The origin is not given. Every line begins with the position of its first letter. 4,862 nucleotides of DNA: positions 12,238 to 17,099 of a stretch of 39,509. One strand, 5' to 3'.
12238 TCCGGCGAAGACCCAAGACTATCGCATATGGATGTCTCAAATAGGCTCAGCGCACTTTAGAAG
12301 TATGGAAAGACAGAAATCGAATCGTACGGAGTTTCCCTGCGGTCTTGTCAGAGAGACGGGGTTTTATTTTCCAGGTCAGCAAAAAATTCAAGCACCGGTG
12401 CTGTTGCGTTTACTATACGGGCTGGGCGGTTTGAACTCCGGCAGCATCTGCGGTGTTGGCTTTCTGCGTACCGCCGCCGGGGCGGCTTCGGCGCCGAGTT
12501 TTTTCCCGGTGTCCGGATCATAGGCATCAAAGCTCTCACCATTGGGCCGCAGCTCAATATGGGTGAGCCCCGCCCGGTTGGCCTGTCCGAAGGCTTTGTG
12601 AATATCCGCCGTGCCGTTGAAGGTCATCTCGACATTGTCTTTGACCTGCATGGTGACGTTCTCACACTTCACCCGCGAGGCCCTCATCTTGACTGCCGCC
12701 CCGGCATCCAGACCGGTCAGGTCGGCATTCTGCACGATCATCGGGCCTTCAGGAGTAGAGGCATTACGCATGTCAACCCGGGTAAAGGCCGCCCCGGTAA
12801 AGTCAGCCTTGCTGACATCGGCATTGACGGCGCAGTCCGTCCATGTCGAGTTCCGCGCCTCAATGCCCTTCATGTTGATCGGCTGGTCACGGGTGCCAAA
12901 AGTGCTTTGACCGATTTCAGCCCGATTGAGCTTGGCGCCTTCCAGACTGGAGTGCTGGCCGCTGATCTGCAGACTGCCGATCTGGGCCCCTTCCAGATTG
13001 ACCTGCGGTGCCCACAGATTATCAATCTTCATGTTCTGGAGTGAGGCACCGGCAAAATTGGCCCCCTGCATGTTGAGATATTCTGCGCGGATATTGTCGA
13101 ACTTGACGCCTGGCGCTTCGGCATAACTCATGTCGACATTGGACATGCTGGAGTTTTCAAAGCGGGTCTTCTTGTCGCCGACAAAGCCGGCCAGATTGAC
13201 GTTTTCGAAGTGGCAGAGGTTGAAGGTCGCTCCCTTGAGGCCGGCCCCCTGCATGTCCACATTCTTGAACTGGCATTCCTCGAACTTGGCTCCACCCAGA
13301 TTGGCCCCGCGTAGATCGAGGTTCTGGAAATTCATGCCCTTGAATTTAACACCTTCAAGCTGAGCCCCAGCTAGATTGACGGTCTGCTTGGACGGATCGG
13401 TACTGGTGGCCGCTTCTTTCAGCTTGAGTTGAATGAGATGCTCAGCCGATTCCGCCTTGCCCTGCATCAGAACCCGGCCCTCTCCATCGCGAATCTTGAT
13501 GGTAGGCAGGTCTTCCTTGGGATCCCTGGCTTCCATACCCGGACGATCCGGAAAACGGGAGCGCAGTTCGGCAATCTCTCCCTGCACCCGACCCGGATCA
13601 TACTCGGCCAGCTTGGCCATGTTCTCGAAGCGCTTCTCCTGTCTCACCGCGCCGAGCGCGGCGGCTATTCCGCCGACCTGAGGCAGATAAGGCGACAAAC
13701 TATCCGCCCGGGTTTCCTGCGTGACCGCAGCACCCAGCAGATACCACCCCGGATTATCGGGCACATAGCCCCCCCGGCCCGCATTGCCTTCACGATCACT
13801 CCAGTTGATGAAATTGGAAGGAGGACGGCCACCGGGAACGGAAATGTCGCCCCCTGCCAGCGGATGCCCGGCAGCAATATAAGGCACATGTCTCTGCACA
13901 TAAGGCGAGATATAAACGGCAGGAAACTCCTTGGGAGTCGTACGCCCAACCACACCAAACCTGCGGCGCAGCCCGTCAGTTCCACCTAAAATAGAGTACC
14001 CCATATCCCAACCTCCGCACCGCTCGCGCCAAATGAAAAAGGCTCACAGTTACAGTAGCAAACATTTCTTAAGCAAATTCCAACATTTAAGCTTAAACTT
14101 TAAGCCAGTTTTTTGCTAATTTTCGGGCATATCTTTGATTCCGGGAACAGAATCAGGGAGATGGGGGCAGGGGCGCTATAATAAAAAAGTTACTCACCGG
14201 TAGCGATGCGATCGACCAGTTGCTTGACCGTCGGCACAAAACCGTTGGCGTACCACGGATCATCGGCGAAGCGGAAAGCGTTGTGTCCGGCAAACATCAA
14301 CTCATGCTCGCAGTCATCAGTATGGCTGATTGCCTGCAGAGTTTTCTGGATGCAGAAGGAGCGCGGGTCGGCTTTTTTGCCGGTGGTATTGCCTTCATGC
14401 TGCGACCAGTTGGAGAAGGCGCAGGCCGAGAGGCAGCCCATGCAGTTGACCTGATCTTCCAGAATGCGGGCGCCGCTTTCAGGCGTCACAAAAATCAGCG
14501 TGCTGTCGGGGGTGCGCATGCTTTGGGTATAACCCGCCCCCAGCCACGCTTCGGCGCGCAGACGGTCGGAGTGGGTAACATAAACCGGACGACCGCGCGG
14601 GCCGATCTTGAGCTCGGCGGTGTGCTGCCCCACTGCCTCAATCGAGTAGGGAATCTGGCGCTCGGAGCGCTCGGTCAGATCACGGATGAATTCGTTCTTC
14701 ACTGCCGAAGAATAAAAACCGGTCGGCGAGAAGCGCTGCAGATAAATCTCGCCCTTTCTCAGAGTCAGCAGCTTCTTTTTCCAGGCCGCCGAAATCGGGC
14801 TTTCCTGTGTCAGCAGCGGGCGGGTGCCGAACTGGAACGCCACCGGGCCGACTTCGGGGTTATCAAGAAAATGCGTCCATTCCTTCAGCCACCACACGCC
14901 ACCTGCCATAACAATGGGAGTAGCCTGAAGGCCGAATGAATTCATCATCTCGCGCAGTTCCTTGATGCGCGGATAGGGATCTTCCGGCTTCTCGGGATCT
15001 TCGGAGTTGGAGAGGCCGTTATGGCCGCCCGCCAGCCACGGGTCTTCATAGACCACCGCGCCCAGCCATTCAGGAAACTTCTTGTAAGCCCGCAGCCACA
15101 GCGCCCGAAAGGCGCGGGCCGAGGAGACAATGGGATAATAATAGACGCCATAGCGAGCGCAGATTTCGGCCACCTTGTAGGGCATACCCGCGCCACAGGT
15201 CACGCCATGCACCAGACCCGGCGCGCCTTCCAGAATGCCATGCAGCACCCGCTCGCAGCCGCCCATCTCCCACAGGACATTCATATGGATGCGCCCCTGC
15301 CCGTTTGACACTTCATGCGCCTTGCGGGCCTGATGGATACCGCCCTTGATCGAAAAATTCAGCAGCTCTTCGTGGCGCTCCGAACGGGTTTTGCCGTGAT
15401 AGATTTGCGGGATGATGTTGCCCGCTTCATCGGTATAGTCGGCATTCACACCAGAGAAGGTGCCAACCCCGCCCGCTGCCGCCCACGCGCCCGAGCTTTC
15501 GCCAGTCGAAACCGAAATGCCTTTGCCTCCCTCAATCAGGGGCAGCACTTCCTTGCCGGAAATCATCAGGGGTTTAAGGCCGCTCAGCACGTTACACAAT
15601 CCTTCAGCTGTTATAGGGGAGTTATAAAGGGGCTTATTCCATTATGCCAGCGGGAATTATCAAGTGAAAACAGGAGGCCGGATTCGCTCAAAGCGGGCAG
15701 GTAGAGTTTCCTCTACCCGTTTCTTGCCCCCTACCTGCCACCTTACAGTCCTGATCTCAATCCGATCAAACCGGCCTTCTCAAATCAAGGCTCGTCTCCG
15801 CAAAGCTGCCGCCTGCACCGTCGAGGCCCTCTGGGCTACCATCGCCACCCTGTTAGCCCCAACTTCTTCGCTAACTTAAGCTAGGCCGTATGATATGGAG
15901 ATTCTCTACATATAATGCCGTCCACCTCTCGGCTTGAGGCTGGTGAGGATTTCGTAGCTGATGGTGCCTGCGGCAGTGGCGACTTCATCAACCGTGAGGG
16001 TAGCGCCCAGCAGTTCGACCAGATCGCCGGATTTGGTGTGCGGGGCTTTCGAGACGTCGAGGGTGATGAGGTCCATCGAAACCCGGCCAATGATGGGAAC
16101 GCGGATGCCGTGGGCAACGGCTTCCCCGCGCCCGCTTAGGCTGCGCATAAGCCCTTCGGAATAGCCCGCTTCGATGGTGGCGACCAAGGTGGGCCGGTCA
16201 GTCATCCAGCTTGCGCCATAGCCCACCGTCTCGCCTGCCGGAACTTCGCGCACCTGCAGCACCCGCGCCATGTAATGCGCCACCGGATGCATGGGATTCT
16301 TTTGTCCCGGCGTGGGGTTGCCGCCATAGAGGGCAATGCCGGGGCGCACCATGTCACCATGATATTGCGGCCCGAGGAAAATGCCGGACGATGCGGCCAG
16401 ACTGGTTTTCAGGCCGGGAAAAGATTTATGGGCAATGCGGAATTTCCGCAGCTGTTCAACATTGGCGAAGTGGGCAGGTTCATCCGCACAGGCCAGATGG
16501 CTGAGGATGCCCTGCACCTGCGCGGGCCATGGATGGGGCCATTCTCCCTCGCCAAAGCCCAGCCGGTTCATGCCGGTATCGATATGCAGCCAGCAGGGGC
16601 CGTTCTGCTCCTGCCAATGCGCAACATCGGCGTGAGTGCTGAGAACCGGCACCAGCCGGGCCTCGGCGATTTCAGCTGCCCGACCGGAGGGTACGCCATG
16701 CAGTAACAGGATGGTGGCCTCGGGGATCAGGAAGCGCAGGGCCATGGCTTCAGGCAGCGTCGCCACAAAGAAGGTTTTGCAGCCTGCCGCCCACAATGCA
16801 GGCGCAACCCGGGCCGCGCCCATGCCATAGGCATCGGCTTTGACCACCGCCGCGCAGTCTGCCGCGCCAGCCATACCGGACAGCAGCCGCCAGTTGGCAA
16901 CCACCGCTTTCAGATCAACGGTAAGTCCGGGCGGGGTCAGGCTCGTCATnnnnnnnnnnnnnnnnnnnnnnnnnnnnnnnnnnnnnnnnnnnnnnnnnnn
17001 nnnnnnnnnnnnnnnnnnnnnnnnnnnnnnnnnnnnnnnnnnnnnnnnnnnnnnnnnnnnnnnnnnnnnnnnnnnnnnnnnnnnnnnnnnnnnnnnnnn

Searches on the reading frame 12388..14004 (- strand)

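Call 17: search_protein_families(library=pfam, proteins=[window:12388-14004:-], max_evalue=0.00001)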
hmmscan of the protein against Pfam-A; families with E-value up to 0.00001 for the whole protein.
window:12388-14004:- (538 aa): 3 families
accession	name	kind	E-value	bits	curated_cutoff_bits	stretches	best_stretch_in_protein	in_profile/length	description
PF00805.28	Pentapeptide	-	4.5e-20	71.3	20.2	1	210-248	2-40/40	Pentapeptide repeats (8 copies)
PF13599.13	Pentapeptide_4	-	2.2e-19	69.7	38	1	210-271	17-78/78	Pentapeptide repeat region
PF13576.12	Pentapeptide_3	-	9e-12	45.5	27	0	221-262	1-45/48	Pentapeptide repeats (9 copies)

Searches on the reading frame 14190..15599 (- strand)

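Call 17: search_protein_families(library=pfam, proteins=[window:14190-15599:-], max_evalue=0.00001)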
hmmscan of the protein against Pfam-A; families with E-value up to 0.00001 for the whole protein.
window:14190-15599:- (469 aa): 1 family
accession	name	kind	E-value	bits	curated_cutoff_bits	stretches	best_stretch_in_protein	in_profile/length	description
PF03060.21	NMO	-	7.4e-09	35.9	28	1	130-331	114-292/331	Nitronate monooxygenase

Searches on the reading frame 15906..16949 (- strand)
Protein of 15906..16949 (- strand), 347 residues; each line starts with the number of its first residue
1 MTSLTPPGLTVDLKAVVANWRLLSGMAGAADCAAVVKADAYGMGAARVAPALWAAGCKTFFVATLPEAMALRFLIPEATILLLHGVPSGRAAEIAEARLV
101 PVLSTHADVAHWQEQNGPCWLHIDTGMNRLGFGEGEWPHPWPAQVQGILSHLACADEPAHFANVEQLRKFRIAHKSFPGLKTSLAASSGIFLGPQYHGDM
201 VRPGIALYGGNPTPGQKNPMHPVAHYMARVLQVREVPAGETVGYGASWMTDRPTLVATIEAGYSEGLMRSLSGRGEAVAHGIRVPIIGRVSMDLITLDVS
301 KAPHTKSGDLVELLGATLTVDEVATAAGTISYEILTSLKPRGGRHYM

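Call 17: search_protein_families(library=pfam, proteins=[window:15906-16949:-], max_evalue=0.00001)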
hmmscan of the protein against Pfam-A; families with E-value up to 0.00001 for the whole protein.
window:15906-16949:- (347 aa): 2 families
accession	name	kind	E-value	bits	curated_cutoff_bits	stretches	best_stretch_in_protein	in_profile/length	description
PF01168.26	Ala_racemase_N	-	1.1e-53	182.6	24.1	1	11-212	1-220/220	Alanine racemase, N-terminal domain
PF00842.27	Ala_racemase_C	-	1.7e-39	134.7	25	1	225-346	3-127/127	Alanine racemase, C-terminal domain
